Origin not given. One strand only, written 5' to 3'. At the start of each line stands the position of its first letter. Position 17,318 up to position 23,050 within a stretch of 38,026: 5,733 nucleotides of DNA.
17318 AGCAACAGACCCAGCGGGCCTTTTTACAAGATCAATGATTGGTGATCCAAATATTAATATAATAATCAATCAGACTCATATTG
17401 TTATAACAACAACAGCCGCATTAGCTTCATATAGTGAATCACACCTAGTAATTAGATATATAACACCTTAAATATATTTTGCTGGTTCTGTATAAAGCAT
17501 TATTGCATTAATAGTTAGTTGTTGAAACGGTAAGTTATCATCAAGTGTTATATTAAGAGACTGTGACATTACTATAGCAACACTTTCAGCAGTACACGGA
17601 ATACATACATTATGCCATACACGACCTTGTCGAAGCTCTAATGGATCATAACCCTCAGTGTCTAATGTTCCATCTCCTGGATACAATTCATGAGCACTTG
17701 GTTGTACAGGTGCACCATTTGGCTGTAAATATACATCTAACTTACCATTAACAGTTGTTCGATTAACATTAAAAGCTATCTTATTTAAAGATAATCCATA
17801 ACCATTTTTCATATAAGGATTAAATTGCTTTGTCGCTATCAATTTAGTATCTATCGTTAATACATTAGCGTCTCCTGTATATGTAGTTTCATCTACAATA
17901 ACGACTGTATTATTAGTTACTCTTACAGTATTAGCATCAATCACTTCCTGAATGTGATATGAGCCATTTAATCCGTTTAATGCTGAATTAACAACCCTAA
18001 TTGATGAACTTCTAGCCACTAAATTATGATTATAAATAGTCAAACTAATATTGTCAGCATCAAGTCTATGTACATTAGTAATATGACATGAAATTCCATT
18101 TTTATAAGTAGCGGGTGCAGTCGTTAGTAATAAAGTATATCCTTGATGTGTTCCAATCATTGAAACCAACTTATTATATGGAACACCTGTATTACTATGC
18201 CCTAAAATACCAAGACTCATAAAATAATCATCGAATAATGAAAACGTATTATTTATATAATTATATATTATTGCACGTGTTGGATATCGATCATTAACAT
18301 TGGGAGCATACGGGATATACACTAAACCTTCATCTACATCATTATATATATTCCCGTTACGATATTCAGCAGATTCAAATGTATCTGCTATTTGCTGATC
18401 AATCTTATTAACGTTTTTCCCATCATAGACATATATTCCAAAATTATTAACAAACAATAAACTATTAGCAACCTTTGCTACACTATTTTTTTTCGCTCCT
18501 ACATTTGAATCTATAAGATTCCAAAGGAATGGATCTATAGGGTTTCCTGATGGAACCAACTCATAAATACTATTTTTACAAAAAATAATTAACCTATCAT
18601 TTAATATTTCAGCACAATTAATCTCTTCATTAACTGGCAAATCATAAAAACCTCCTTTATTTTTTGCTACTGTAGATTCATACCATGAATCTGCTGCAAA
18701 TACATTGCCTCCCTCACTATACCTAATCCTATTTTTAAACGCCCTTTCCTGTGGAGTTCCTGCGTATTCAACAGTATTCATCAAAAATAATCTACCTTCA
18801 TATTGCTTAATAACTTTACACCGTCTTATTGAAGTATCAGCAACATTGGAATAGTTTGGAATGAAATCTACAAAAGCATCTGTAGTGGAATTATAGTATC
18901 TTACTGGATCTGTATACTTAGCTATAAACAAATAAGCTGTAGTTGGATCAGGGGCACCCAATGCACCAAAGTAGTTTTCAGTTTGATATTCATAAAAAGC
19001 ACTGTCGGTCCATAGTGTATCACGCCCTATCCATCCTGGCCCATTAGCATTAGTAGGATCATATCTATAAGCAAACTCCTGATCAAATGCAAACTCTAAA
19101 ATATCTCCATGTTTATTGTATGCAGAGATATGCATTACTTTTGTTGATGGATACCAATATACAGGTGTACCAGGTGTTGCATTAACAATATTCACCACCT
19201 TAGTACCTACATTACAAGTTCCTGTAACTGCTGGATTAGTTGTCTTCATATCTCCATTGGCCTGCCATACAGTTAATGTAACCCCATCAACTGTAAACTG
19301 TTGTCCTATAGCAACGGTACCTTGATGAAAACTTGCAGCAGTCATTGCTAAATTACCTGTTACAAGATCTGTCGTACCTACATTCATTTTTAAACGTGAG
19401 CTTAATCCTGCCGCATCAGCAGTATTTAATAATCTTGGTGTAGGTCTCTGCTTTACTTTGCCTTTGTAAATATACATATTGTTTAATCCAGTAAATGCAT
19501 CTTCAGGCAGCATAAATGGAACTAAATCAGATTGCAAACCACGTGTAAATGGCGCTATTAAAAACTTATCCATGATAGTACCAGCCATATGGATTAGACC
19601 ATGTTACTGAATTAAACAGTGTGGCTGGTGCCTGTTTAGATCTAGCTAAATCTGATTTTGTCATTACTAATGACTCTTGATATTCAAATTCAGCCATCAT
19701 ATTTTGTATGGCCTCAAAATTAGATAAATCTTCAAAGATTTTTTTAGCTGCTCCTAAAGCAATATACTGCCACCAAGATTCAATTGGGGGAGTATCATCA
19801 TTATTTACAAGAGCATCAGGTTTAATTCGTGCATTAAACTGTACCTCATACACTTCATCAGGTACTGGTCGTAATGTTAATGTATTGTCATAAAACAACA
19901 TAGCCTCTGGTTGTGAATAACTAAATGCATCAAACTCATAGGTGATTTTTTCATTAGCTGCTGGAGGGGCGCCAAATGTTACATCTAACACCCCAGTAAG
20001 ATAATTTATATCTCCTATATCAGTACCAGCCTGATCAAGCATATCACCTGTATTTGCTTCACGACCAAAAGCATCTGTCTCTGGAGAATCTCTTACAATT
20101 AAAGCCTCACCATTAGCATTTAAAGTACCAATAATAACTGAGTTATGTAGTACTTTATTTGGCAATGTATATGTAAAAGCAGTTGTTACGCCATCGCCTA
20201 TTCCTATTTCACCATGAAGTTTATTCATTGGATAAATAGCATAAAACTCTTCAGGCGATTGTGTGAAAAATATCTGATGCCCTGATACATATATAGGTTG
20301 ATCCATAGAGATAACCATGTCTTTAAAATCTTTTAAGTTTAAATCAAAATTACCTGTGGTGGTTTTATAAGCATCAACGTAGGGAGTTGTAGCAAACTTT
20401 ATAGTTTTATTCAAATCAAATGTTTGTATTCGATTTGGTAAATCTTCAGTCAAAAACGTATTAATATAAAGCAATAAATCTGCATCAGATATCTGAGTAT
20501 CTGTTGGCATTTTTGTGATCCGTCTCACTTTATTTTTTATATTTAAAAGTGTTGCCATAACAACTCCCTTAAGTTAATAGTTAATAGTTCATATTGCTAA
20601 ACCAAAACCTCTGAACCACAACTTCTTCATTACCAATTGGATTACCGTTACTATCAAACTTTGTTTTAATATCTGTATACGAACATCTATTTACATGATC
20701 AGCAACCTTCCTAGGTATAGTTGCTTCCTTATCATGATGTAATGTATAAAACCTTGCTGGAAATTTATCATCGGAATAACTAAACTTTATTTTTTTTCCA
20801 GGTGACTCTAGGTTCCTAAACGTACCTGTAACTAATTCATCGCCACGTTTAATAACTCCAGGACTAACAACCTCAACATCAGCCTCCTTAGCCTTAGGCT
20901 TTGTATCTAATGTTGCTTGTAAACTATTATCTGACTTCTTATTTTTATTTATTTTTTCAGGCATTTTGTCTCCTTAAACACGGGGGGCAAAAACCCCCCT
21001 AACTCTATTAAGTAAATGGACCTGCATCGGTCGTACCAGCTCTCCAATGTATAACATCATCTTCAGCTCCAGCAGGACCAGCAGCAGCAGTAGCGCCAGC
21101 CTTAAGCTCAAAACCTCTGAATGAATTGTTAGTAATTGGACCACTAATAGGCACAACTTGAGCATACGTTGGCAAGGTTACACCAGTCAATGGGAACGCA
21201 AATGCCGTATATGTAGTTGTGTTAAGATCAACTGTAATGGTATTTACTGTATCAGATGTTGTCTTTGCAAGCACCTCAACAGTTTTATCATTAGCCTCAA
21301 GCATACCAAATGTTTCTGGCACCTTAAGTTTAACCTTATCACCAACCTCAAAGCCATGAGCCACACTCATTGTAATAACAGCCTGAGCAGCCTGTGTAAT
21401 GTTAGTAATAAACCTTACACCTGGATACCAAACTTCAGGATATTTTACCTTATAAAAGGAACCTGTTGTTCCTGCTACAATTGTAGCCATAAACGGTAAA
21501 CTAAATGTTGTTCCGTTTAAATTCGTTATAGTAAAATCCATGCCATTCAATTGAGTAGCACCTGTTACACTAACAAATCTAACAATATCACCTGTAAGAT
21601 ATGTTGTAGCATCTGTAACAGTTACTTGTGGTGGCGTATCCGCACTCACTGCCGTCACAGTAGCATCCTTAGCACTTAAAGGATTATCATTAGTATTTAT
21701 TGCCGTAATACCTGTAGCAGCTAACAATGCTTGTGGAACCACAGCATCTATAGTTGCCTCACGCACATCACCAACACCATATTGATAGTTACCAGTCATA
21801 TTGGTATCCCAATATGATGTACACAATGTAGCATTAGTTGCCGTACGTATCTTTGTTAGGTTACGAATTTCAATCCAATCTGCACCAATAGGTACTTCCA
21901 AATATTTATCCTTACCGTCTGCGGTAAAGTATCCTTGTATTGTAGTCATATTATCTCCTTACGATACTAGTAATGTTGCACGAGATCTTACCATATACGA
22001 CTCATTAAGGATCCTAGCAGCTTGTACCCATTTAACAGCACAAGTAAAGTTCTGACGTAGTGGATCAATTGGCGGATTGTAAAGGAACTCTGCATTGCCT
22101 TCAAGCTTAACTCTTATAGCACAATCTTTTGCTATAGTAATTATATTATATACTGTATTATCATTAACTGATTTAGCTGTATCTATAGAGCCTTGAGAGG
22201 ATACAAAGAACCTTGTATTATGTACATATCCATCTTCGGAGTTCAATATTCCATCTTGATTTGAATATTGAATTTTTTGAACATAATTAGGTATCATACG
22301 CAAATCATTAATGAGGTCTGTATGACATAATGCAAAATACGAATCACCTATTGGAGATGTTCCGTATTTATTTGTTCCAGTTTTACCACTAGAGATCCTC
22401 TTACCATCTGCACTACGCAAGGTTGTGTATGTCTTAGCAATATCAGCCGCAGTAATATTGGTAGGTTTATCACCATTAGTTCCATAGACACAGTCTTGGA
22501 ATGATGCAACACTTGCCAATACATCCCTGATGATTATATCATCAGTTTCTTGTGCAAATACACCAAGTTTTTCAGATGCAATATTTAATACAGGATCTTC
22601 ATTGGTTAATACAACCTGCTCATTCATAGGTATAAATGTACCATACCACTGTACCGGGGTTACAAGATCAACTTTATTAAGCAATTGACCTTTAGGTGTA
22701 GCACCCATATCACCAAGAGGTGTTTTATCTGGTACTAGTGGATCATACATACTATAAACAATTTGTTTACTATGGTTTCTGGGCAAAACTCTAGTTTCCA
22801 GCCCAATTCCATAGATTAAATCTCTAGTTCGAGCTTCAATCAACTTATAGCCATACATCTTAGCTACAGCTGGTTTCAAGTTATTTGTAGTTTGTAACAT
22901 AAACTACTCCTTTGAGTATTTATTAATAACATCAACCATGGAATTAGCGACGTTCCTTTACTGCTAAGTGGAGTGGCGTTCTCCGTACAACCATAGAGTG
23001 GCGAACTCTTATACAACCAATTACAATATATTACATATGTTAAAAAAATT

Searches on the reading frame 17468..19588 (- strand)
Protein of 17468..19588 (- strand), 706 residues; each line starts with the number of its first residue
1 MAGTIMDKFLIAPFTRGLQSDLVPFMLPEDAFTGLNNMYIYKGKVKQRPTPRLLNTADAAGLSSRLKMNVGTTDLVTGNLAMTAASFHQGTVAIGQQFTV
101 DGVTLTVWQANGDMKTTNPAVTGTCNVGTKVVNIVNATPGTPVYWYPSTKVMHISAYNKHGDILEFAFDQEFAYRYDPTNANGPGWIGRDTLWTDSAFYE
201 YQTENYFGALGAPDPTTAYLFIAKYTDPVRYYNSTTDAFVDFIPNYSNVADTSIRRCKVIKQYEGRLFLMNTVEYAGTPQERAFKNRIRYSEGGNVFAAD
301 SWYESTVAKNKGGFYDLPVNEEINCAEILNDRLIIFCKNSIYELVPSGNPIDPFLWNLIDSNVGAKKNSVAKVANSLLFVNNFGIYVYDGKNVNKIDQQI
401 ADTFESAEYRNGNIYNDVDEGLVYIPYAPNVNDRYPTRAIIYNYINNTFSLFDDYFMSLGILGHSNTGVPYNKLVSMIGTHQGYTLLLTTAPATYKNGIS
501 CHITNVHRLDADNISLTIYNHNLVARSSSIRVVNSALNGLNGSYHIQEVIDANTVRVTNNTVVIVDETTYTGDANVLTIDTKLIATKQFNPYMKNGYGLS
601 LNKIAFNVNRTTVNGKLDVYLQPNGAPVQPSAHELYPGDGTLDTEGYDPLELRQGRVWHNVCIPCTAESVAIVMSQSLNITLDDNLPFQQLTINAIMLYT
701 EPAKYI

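Call 10: search_protein_families(library=phrogs, max_evalue=0.001, proteins=[window:17468-19588:-])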
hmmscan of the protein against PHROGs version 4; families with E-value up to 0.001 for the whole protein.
window:17468-19588:- (706 aa): 0 families

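Call 11: search_protein_families(library=pfam, max_evalue=0.001, proteins=[window:17468-19588:-])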
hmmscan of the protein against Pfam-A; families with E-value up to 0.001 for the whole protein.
window:17468-19588:- (706 aa): 0 families

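Call 95: search_solved_structures(query=window:17468-19588:-, max_evalue=1)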
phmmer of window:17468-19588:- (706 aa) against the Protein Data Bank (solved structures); distinct sequences matched with E-value up to 1: 0.

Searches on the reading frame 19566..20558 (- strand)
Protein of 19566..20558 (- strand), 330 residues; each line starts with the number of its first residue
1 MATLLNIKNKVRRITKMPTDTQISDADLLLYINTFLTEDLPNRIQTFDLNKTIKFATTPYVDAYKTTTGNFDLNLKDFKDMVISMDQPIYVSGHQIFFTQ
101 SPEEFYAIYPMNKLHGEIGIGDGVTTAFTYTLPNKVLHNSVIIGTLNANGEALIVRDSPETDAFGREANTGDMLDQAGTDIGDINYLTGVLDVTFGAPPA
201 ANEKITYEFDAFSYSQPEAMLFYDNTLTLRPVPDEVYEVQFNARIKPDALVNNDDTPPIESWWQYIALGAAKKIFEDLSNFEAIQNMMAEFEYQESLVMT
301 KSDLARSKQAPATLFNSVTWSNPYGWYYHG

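Call 10: search_protein_families(library=phrogs, max_evalue=0.001, proteins=[window:19566-20558:-])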
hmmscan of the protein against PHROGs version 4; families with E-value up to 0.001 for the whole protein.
window:19566-20558:- (330 aa): 1 family
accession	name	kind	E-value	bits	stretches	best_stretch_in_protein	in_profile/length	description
phrog_10775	-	tail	1.1e-05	26.3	1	214-305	129-222/237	tail protein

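Call 11: search_protein_families(library=pfam, max_evalue=0.001, proteins=[window:19566-20558:-])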
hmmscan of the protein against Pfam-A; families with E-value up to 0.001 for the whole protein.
window:19566-20558:- (330 aa): 0 families

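Call 96: search_solved_structures(query=window:19566-20558:-, max_evalue=1)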
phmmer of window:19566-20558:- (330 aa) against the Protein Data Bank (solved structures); distinct sequences matched with E-value up to 1: 1.
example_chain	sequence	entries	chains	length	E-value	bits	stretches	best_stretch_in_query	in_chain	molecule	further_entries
7r4w_A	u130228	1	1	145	0.42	13.1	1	220-262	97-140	Single-stranded DNA-binding protein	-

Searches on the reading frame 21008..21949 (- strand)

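Call 10: search_protein_families(library=phrogs, max_evalue=0.001, proteins=[window:21008-21949:-])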
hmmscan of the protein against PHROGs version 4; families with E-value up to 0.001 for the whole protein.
window:21008-21949:- (313 aa): 0 families

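Call 11: search_protein_families(library=pfam, max_evalue=0.001, proteins=[window:21008-21949:-])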
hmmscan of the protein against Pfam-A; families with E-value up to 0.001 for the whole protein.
window:21008-21949:- (313 aa): 1 family
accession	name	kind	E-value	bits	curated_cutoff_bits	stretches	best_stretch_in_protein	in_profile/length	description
PF16190.11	E1_FCCH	-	1.4e-09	38.3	29.5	1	107-152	4-52/70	Ubiquitin-activating enzyme E1 FCCH domain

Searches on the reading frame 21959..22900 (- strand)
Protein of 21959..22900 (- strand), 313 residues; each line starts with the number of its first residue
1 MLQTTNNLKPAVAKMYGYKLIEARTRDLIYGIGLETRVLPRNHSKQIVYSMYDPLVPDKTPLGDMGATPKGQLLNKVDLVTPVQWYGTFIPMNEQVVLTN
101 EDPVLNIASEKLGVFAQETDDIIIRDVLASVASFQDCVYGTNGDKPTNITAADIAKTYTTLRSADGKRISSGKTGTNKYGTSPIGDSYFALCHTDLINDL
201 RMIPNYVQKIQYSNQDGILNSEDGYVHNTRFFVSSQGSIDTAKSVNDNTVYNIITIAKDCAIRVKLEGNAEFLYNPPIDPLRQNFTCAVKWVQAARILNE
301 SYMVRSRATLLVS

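Call 10: search_protein_families(library=phrogs, max_evalue=0.001, proteins=[window:21959-22900:-])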
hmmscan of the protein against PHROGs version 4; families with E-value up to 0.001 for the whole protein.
window:21959-22900:- (313 aa): 1 family
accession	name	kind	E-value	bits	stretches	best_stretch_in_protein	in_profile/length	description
phrog_1357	-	head and packaging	1.7e-25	90.8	1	4-307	25-343/356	major head protein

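Call 11: search_protein_families(library=pfam, max_evalue=0.001, proteins=[window:21959-22900:-])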
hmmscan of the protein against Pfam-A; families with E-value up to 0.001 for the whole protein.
window:21959-22900:- (313 aa): 0 families

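Call 60: search_dna_similar(query=window:21959-22900:-, collection=phages, mode=protein, max_rows=20, max_evalue=0.001)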
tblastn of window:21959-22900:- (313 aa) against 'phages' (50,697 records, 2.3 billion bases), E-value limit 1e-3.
Records with a match: 28; places in all: 28; records where one place covers at least 80% of the query: 10.
Best place of each record, by identity: <60% 28.
By first word of the organism name: Bacillus 13; Bacteriophage 10; Caudoviricetes 2; Pseudoalteromonas 1; Xanthomonas 1; Stenotrophomonas 1.
By host as written in the record: - 12; Bacillus megaterium 6; Bacillus megaterium Km 5; Bacillus megaterium strain Km Sp- 2; Pseudoalteromonas nigrifaciens 1; Xanthomonas sp. 1; Stenotrophomonas rhizophila CEMTC 4565 1.
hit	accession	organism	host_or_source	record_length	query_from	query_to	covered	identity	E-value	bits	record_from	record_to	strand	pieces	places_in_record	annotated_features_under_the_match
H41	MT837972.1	Bacteriophage sp.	human fecal samples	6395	4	305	96%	28.0%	1e-18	92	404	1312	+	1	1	record has no annotation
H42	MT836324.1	Bacteriophage sp.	human fecal samples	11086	2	305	97%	27.7%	2e-19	94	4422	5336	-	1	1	record has no annotation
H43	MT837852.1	Bacteriophage sp.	human fecal samples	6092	4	305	96%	26.8%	4e-18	91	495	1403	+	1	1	record has no annotation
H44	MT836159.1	Bacteriophage sp.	human fecal samples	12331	2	305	97%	25.7%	7e-18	90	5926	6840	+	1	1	record has no annotation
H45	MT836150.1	Bacteriophage sp.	human fecal samples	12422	6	305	96%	26.1%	4e-16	85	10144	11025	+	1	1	record has no annotation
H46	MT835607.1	Bacteriophage sp.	human fecal samples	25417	15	305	93%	24.8%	4e-15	82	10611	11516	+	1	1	record has no annotation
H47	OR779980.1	Pseudoalteromonas phage vB_Pun_Y3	Pseudoalteromonas nigrifaciens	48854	39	309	87%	26.2%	2e-17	89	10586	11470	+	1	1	major capsid protein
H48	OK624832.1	Xanthomonas phage DES1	Xanthomonas sp.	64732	39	310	87%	25.6%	2e-13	77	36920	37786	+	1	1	major capsid protein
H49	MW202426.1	Caudoviricetes sp.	Manatee Spring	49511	12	302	93%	22.9%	2e-7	58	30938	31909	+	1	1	major capsid protein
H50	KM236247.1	Bacillus phage Pascal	Bacillus megaterium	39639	6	219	68%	29.6%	3e-12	73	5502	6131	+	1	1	capsid protein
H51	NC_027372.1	Bacillus phage Pascal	Bacillus megaterium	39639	6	219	68%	29.6%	3e-12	73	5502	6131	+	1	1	major head protein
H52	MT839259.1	Bacteriophage sp.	human fecal samples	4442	6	270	85%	23.7%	1e-11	71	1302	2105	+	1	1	record has no annotation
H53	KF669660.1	Bacillus phage Pony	Bacillus megaterium Km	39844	6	219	68%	29.0%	2e-11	71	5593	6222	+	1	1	hypothetical protein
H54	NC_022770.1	Bacillus phage Pony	Bacillus megaterium Km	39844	6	219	68%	29.0%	2e-11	71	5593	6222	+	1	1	major head protein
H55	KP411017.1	Bacillus phage Palmer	Bacillus megaterium strain Km Sp-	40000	6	219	68%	29.0%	2e-11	71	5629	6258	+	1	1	capsid protein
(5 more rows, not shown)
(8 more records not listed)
